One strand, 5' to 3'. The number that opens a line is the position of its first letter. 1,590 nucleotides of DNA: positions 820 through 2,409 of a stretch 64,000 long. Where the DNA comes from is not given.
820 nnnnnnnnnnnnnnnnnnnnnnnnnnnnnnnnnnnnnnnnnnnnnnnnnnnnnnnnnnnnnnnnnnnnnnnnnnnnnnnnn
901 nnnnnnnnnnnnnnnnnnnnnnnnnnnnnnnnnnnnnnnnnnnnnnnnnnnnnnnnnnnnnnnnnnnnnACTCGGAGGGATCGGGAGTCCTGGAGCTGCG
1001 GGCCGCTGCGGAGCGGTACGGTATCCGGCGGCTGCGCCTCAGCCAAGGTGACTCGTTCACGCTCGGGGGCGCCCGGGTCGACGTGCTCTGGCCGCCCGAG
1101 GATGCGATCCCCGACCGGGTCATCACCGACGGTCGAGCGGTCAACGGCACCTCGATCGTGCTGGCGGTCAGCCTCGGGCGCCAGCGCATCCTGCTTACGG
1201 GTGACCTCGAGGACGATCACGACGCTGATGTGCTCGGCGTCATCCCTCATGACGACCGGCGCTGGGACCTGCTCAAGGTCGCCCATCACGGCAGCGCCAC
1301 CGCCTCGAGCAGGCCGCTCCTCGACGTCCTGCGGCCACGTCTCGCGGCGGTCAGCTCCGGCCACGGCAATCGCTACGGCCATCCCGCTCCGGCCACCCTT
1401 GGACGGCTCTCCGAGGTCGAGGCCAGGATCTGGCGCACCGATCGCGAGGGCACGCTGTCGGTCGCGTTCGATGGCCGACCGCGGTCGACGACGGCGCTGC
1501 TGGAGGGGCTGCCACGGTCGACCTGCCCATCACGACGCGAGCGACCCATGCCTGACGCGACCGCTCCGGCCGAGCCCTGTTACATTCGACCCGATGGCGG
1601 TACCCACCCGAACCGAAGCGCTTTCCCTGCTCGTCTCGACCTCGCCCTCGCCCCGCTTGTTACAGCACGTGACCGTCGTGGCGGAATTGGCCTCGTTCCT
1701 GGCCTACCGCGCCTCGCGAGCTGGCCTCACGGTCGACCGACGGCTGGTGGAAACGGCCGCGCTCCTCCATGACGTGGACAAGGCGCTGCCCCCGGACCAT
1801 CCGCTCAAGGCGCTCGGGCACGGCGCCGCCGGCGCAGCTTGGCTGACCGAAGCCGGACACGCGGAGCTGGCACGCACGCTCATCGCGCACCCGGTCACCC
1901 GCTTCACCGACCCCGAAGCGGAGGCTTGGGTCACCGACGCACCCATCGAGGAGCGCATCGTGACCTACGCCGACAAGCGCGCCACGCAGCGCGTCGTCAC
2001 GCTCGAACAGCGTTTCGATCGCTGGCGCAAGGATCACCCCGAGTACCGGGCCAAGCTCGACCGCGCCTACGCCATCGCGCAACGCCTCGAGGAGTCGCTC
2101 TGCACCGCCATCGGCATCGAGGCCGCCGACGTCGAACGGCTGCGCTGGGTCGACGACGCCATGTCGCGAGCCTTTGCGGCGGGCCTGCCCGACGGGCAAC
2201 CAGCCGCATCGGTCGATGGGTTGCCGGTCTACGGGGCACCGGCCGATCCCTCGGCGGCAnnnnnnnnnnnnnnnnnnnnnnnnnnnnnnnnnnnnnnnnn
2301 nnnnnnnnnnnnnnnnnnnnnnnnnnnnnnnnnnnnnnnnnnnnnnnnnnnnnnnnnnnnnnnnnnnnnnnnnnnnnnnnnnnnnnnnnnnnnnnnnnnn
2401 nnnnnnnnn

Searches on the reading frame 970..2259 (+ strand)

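Call 71: search_protein_families(library=pfam, max_evalue=0.0001, proteins=[window:970-2259:+])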
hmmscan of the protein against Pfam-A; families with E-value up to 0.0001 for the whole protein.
window:970-2259:+ (430 aa): 1 family
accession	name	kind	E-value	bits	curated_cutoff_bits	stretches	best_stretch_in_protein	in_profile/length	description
PF01966.28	HD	-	2e-09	38.2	22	1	231-337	2-113/116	HD domain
